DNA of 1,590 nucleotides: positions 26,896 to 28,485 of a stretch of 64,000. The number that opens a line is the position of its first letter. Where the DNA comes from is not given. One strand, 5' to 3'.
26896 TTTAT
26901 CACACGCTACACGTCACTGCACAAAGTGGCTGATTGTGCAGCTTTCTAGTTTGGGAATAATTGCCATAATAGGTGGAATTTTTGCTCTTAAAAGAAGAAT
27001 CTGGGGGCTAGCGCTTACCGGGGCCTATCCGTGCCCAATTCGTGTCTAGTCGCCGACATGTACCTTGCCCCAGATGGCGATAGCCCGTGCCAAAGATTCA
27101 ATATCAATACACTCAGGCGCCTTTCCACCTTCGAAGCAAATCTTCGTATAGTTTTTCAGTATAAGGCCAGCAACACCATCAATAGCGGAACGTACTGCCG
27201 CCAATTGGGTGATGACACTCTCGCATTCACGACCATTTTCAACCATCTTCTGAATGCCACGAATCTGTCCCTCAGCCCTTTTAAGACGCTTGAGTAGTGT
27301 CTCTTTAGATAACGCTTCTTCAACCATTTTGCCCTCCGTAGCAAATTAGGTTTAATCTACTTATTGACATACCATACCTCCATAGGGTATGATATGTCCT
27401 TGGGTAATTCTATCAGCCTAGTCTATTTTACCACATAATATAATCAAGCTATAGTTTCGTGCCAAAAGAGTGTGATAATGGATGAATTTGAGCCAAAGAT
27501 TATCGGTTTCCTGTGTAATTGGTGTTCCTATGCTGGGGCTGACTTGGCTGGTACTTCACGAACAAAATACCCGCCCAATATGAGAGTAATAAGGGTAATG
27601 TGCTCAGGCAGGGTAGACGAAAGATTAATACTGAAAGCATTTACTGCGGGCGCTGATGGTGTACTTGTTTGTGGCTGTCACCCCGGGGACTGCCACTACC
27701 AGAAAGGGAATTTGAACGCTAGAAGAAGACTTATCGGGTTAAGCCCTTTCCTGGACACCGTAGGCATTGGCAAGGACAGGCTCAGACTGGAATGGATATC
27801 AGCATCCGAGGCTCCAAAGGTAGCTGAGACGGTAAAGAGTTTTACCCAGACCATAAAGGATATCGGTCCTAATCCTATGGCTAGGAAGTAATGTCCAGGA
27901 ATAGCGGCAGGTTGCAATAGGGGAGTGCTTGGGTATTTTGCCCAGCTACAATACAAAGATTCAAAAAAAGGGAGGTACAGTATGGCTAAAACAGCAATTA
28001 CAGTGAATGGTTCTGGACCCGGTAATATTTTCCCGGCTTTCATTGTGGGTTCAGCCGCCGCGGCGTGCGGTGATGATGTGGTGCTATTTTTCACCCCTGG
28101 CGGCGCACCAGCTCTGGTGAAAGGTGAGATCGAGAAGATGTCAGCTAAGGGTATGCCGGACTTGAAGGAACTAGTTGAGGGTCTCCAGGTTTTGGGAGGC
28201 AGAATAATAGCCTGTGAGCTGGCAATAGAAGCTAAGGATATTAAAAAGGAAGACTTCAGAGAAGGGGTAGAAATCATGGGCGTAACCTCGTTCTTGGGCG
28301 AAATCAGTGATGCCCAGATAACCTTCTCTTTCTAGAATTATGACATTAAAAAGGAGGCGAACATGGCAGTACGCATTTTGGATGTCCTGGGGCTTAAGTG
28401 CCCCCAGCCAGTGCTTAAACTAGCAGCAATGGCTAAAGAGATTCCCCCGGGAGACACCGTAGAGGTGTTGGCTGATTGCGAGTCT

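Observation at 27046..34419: Candidate persulfide-regulated HdrA module: csoR-like | mvhD-dsrE-tusA-mvhD-hdrA-hdrA-flxC-like x2, without HdrBC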

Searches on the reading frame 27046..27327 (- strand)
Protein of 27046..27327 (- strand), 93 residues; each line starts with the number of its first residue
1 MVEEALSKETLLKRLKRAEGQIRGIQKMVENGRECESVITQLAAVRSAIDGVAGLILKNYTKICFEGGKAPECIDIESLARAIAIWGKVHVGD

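Call 3: search_protein_families(library=pfam, proteins=[window:27046-27327:-], max_evalue=0.01)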
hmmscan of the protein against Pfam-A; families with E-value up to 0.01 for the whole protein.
window:27046-27327:- (93 aa): 1 family
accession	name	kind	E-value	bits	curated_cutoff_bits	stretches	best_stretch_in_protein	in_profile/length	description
PF02583.22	Trns_repr_metal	-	4.3e-25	88.4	22.8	1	8-81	2-74/78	Metal-sensitive transcriptional repressor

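Call 4: search_protein_families(library=ncbifam, proteins=[window:27046-27327:-], max_evalue=0.01)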
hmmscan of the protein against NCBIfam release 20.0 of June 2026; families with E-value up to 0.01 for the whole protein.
window:27046-27327:- (93 aa): 3 families
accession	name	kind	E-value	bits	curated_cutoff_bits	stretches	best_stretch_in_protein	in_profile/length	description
NF052430.1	repress_RicR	exception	1.1e-13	51.5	175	1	7-66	7-66/93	copper-sensing transcriptional repressor RicR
NF008464.0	PRK11352.1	equivalog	2.4e-11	43.9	133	1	6-66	6-66/91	formaldehyde-responsive transcriptional repressor FrmR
NF011613.0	PRK15039.1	equivalog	1.8e-08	34.9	138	1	7-60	7-60/90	Ni(II)/Co(II)-binding transcriptional repressor RcnR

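Call 74: search_solved_structures(query=window:27046-27327:-, max_evalue=0.01, show_alignments=5)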
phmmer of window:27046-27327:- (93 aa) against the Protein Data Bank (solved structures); distinct sequences matched with E-value up to 0.01: 10.
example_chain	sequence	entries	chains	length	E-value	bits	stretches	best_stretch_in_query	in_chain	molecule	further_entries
7mq1_A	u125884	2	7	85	1.5e-12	50.9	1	12-65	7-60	Copper-sensing transcriptional repressor csoR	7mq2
7mq3_A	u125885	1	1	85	2.8e-12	50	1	12-65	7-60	Copper-sensing transcriptional repressor csoR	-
5fmn_A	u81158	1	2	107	4e-12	49.5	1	7-75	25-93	INRS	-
4m1p_A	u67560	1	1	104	2.1e-11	47.2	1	9-65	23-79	Copper-sensitive operon repressor (CsoR)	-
6ahx_A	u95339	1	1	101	1.1e-09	41.6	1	8-65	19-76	Putative cytosolic protein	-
4adz_A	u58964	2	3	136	4.4e-08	36.6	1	9-68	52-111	CSOR | COPPER SENSITIVE OPERON REPRESSOR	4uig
5lbm_A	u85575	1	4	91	9.8e-08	35.5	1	8-67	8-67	Transcriptional repressor FrmR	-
2hh7_A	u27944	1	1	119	8.7e-07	32.4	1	6-67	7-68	Hypothetical protein CsoR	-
5lcy_A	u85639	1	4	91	9.2e-07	32.3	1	7-65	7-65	Frmr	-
3aai_A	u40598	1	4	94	5.6e-05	26.6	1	8-76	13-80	Copper homeostasis operon regulatory protein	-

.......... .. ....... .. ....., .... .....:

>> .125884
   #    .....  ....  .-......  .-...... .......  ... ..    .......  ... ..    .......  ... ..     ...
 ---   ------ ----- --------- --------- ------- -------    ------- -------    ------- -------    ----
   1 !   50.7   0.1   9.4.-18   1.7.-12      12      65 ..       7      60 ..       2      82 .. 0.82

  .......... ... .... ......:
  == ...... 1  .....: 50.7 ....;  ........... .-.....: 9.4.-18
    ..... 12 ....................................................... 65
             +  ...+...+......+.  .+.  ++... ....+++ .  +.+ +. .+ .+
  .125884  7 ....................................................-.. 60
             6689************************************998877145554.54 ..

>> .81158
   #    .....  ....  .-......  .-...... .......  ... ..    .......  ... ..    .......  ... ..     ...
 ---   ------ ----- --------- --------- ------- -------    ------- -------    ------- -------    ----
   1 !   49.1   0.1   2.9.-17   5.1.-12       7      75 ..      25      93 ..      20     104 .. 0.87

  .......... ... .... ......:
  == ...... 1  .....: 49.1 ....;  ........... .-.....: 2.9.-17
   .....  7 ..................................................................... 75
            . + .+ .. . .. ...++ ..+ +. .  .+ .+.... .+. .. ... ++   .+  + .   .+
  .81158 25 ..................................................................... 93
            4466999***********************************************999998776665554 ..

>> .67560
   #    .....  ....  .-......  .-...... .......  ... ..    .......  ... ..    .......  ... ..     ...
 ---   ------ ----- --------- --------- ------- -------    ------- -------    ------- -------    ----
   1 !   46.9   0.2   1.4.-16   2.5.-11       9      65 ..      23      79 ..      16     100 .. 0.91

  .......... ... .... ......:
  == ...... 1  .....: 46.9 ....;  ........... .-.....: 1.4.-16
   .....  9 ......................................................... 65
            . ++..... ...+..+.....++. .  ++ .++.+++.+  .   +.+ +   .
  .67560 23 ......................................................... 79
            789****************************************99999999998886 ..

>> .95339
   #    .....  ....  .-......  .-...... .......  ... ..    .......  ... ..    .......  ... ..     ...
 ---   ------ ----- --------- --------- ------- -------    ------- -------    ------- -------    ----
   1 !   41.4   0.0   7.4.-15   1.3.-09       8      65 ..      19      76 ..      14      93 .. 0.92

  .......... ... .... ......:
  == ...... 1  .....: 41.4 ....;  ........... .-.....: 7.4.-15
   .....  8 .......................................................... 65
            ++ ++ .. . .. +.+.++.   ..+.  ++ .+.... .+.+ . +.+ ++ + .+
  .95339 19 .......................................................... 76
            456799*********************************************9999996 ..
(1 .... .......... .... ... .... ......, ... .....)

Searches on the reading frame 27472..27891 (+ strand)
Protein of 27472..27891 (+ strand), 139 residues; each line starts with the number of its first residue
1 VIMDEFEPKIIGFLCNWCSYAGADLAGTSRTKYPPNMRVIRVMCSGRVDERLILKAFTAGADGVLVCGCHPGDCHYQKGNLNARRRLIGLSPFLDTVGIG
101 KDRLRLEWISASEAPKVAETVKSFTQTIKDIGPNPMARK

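Call 3: search_protein_families(library=pfam, proteins=[window:27472-27891:+], max_evalue=0.01)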
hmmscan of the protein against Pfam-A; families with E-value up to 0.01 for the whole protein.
window:27472-27891:+ (139 aa): 1 family
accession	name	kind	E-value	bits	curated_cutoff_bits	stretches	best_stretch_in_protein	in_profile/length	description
PF02662.21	FlpD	-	3.2e-53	179.4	22.3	1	10-132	1-123/123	Methyl-viologen-reducing hydrogenase, delta subunit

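Call 4: search_protein_families(library=ncbifam, proteins=[window:27472-27891:+], max_evalue=0.01)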
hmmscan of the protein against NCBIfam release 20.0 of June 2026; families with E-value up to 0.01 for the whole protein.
window:27472-27891:+ (139 aa): 4 families
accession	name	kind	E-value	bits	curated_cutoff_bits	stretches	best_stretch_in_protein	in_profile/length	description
NF040770.1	hetero_SS_HdrA2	exception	5.2e-54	183.6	1100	1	6-134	646-774/777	CoB-CoM heterodisulfide reductase HdrA2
NF045873.1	F420_non_VhuD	exception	6.2e-39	133.1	215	1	7-136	1-130/132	F420-non-reducing hydrogenase iron-sulfur subunit VhuD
NF041891.1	hdrA_Methbact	equivalog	2.5e-12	45.9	1300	1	7-130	643-760/762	ferredoxin:CoB-CoM heterodisulfide reductase subunit HdrA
NF041778.1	hetero_SS_HdrA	equivalog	6.5e-06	24.2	1400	1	9-68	655-714/771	ferredoxin:CoB-CoM heterodisulfide reductase subunit HdrA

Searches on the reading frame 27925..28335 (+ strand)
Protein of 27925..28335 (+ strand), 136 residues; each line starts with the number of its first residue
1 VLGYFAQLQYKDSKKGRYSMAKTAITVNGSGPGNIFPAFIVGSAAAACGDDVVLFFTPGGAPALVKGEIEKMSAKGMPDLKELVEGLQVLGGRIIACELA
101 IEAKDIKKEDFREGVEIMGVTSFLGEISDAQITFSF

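Call 3: search_protein_families(library=pfam, proteins=[window:27925-28335:+], max_evalue=0.01)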
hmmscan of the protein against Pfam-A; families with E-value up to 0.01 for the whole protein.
window:27925-28335:+ (136 aa): 2 families
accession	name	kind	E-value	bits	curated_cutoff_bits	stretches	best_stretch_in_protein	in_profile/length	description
PF13686.11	DrsE_2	-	6.7e-16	59.1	25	2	70-133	91-154/156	DsrE/DsrF/DrsH-like family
PF02635.20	DsrE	-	1.8e-07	31.7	22.7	1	32-132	14-112/116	DsrE/DsrF-like family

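Call 4: search_protein_families(library=ncbifam, proteins=[window:27925-28335:+], max_evalue=0.01)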
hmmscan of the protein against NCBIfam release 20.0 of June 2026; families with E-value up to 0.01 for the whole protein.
window:27925-28335:+ (136 aa): 1 family
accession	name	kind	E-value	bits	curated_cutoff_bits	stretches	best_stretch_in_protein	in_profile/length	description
NF047629.1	SulfCarrDsrE2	equivalog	2.8e-12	47.1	210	1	70-133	93-156/159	sulfur carrier protein DsrE2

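Call 39: search_solved_structures(query=window:27982-28335:+, max_evalue=1, show_alignments=2)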
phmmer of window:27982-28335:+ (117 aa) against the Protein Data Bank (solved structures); distinct sequences matched with E-value up to 1: 2.
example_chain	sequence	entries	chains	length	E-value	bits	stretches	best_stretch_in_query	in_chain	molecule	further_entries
2qs7_A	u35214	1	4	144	1.3e-06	31.6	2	51-108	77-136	Uncharacterized protein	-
3pnx_A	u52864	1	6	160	0.002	21.4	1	50-109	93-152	Putative sulfurtransferase dsrE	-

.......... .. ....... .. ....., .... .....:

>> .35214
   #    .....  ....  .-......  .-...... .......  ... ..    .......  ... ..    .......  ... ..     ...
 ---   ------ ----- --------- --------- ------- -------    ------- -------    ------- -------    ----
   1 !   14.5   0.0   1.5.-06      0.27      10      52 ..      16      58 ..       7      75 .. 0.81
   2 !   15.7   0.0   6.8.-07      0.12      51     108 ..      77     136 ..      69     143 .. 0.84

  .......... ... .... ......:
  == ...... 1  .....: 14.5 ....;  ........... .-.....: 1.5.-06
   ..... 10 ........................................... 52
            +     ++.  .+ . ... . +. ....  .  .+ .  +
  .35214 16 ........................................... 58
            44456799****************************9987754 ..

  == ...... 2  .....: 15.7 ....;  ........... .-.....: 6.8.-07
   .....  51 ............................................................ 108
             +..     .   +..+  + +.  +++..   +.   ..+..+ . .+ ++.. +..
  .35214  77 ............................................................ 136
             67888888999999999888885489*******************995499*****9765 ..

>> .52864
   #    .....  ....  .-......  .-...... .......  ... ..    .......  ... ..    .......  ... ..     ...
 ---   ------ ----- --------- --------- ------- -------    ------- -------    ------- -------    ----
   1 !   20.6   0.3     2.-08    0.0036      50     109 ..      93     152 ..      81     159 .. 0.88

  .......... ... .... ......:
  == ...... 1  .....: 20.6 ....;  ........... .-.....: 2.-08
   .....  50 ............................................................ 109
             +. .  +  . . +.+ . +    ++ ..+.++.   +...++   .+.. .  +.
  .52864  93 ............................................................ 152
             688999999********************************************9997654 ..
